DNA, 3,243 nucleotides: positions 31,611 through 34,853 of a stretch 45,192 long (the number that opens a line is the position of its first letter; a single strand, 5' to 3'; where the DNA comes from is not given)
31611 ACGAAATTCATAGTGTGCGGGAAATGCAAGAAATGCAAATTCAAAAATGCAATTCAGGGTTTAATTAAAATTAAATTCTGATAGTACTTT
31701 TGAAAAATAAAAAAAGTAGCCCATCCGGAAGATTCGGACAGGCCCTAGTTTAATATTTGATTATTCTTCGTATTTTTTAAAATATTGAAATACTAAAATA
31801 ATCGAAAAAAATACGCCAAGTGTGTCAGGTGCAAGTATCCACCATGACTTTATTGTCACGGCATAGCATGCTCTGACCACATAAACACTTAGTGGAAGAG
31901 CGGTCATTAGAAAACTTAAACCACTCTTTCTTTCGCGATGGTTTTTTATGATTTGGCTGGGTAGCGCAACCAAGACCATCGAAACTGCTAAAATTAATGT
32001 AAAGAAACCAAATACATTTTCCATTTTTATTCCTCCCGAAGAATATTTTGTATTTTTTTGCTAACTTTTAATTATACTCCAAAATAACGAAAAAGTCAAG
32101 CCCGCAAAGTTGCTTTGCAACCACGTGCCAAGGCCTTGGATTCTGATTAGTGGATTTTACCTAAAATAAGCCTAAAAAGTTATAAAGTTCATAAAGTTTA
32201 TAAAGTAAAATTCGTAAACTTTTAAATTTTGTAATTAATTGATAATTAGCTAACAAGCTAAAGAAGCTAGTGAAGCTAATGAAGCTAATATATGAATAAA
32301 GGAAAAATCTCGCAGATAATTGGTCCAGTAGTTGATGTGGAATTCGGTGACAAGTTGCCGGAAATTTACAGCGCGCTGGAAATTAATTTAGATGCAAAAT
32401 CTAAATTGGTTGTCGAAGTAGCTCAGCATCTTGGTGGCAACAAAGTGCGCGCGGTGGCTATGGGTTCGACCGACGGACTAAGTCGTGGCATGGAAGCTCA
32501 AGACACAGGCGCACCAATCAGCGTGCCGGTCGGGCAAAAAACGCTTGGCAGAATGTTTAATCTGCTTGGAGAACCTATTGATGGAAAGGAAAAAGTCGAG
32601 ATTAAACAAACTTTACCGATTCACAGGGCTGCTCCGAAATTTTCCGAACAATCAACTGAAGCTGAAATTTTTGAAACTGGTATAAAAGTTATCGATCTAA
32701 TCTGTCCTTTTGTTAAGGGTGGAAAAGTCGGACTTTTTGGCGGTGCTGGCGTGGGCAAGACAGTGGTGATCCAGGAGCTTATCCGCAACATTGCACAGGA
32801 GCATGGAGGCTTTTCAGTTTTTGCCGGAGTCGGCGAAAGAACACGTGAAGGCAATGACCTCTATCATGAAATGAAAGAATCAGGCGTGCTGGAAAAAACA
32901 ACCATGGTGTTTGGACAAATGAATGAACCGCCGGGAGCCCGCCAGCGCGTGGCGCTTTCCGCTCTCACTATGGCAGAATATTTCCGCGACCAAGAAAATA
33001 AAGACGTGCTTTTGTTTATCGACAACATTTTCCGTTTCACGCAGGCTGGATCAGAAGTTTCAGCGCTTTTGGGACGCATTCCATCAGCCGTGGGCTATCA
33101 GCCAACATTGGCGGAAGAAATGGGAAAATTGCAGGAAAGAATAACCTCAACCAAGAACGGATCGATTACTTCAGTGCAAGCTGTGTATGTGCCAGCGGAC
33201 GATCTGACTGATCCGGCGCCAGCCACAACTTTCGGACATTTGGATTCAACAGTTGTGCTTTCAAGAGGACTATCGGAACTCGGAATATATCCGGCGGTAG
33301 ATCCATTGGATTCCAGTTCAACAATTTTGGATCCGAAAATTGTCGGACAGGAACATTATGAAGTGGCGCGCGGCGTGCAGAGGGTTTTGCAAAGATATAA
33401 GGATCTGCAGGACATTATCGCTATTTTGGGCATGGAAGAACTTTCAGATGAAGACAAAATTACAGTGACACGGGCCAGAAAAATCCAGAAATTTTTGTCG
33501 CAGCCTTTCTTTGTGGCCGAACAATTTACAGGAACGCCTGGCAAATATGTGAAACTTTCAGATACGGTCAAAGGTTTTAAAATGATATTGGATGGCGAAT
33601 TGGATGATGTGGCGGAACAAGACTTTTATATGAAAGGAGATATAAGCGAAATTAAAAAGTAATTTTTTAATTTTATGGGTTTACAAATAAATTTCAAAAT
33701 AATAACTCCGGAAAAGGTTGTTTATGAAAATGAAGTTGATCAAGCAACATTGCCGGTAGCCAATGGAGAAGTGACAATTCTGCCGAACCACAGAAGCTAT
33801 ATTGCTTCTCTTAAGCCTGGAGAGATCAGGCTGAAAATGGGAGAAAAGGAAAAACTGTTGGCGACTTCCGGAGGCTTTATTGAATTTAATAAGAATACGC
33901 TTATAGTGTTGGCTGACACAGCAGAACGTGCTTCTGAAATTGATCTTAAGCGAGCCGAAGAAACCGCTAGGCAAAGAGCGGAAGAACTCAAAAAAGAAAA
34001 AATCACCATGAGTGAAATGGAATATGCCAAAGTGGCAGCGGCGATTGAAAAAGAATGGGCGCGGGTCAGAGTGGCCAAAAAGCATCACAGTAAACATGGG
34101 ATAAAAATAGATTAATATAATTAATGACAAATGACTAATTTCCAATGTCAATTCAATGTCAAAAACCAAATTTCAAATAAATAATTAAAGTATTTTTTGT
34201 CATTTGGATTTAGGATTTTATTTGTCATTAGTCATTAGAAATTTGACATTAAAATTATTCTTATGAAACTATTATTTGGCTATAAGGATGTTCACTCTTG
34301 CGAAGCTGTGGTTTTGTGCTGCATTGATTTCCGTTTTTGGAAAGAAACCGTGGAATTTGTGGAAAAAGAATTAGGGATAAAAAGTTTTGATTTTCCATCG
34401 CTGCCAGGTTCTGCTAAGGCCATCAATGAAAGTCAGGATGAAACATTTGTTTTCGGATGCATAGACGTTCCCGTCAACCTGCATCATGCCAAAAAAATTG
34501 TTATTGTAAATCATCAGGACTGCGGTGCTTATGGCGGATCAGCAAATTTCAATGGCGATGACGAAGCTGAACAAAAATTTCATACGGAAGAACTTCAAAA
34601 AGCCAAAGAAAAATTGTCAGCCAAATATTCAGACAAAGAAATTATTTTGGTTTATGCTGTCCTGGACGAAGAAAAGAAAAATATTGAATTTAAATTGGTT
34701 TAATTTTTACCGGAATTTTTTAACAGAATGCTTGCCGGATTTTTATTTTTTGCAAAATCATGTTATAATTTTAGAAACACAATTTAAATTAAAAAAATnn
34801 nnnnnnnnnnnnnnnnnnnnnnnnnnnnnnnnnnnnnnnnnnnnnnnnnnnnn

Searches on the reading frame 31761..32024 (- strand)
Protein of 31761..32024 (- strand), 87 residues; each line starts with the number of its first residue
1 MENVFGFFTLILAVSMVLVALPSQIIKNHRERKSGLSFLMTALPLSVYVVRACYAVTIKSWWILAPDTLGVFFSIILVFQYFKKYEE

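Call 11: search_protein_families(library=pfam, proteins=[window:31761-32024:-], max_evalue=1)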
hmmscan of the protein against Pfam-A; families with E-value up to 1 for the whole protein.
window:31761-32024:- (87 aa): 2 families
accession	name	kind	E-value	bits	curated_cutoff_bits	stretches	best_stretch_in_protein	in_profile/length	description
PF04193.19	PQ-loop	-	0.00061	19.9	22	1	13-62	10-59/61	PQ loop repeat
PF03083.21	MtN3_slv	-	0.019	15.4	23.7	1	4-82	2-80/87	Sugar efflux transporter for intercellular exchange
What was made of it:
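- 31761..32024 (-): ORF2, 87 aa, a three-TM PQ-loop/SemiSWEET-like membrane protein. It is the cargo of unit C. Pfam PQ-loop E = 6e-4, MtN3 E = 0.019, both below cut-off (call 11).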

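Call 14: find_encoding_contigs(protein=window:31761-32024:-, flank=6000, max_places=10)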
Protein window:31761-32024:- (87 aa): 9 contigs read that carry it; 5 places shown.
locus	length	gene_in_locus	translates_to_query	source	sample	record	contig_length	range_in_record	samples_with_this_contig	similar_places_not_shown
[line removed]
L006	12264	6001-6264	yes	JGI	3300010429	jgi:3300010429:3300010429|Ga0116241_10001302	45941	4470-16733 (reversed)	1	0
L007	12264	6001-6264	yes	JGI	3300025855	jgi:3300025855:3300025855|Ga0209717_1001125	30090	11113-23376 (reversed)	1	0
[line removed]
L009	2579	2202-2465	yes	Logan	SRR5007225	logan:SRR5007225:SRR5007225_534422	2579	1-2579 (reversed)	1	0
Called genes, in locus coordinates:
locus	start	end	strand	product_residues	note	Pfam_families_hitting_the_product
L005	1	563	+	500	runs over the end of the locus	PF13328:HD_4, PF01966:HD, PF04607:RelA_SpoT, PF02824:TGS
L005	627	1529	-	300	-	PF02195:ParB_N, PF17762:HTH_ParB, PF23552:ParB_C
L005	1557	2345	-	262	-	PF00142:Fer4_NifH (faint), PF01656:CbiA, PF02374:ArsA_ATPase, PF06564:CBP_BcsQ, PF09140:MipZ (weak), PF10609:ParA (weak), PF13614:AAA_31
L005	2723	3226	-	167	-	-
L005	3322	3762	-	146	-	PF20393:Pro_CA_2, PF00484:Pro_CA (faint)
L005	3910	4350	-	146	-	PF02823:ATP-synt_DE_N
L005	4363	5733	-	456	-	PF02874:ATP-synt_ab_N, PF00006:ATP-synt_ab, PF22919:ATP-synt_VA_C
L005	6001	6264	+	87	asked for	-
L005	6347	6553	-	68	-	-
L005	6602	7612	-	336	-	PF00231:ATP-synt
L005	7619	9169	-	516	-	PF02874:ATP-synt_ab_N, PF00006:ATP-synt_ab, PF00306:ATP-synt_ab_C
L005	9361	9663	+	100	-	-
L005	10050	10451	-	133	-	PF00213:OSCP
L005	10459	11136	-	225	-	PF00430:ATP-synt_B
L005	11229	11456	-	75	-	PF00137:ATP-synt_C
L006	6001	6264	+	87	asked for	-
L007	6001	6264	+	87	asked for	-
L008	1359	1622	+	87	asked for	-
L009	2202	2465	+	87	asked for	-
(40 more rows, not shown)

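Call 64: find_homologous_proteins(query=window:31761-32024:-, max_evalue=0.001)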
Query window:31761-32024:- (87 aa): 7 proteins with E <= 0.001 among 9 candidates.
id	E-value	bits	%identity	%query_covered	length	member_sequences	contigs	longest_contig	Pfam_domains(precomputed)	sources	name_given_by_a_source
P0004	1.5e-49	183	100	100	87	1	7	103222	-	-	-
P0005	4.4e-36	140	79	97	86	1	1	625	-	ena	-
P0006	1.9e-34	135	77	95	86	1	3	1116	-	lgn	-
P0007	9.0e-34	133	72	100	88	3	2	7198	PF04193.20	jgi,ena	-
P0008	4.4e-29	118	68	94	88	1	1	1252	-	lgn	-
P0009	6.5e-22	95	61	92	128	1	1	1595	-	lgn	-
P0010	5.5e-21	92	59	92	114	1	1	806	-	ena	-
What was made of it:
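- Checked: ORF2 is weakly PQ-loop/SemiSWEET-like (E = 6e-4, below the Pfam cut-off; call 11) and has homologues that Pfam does annotate as PQ-loop (call 64).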

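Call 65: find_encoding_contigs(protein=P0007, flank=4000, max_places=3)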
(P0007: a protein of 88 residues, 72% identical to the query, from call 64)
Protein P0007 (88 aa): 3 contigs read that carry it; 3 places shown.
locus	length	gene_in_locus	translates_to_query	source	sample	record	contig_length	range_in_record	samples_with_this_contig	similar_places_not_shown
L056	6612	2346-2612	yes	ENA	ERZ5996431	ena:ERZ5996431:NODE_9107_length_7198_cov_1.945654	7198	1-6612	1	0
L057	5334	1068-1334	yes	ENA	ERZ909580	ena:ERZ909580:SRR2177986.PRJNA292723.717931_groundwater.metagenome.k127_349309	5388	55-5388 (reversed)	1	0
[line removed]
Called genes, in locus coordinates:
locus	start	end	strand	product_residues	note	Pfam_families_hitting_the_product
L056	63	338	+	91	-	-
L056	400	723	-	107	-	-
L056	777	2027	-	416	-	PF01177:Asp_Glu_race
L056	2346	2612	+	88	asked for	PF04193:PQ-loop (weak)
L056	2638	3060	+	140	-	-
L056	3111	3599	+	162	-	-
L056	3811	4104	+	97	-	-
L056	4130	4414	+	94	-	-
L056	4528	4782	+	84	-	PF03083:MtN3_slv, PF04193:PQ-loop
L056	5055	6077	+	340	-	-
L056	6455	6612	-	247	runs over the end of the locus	?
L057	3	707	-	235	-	?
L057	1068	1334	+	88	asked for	PF04193:PQ-loop (weak)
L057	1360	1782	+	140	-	-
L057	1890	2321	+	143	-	-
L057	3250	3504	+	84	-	PF03083:MtN3_slv, PF04193:PQ-loop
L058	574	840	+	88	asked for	PF04193:PQ-loop (weak)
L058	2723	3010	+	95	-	PF03083:MtN3_slv, PF04193:PQ-loop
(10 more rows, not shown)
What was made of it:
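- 31761..32024 (-): Homologue P0007 is annotated PF04193 (calls 64, 65).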

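Call 66: find_encoding_contigs(protein=P0009, flank=4000, max_places=2)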
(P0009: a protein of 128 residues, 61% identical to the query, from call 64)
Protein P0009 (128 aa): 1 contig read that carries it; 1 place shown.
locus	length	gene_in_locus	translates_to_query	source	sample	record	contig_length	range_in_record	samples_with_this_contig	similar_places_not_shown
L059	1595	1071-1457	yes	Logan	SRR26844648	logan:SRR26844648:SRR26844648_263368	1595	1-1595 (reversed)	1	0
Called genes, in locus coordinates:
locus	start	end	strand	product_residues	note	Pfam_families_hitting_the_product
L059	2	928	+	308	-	?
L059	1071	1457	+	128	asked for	-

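Call 67: find_encoding_contigs(protein=P0008, flank=4000, max_places=2)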
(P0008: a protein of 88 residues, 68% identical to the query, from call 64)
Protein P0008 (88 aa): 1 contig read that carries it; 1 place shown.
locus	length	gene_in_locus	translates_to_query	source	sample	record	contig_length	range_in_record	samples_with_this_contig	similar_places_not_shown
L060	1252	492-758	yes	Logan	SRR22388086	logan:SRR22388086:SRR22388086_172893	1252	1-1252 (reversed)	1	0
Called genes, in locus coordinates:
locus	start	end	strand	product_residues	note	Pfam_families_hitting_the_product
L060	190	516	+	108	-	-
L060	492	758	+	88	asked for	-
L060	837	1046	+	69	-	-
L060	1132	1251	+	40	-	?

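Call 105: search_protein_families(library=phrogs, proteins=[window:31761-32024:-], max_evalue=0.01)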
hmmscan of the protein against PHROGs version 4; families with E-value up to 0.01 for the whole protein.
window:31761-32024:- (87 aa): 0 families

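Call 106: search_protein_families(library=padloc, proteins=[window:31761-32024:-], max_evalue=0.01)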
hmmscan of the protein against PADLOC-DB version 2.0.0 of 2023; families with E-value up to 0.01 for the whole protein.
window:31761-32024:- (87 aa): 0 families

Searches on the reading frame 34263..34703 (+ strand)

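Call 11: search_protein_families(library=pfam, proteins=[window:34263-34703:+], max_evalue=1)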
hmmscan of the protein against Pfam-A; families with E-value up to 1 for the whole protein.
window:34263-34703:+ (146 aa): 2 families
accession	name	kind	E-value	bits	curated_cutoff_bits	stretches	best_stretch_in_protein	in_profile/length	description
PF20393.3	Pro_CA_2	-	1.5e-13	51.4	30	1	14-132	5-115/125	Putative carbonic anhydrase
PF00484.24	Pro_CA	-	2.2e-05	25.2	25.7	1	57-124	37-101/156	Carbonic anhydrase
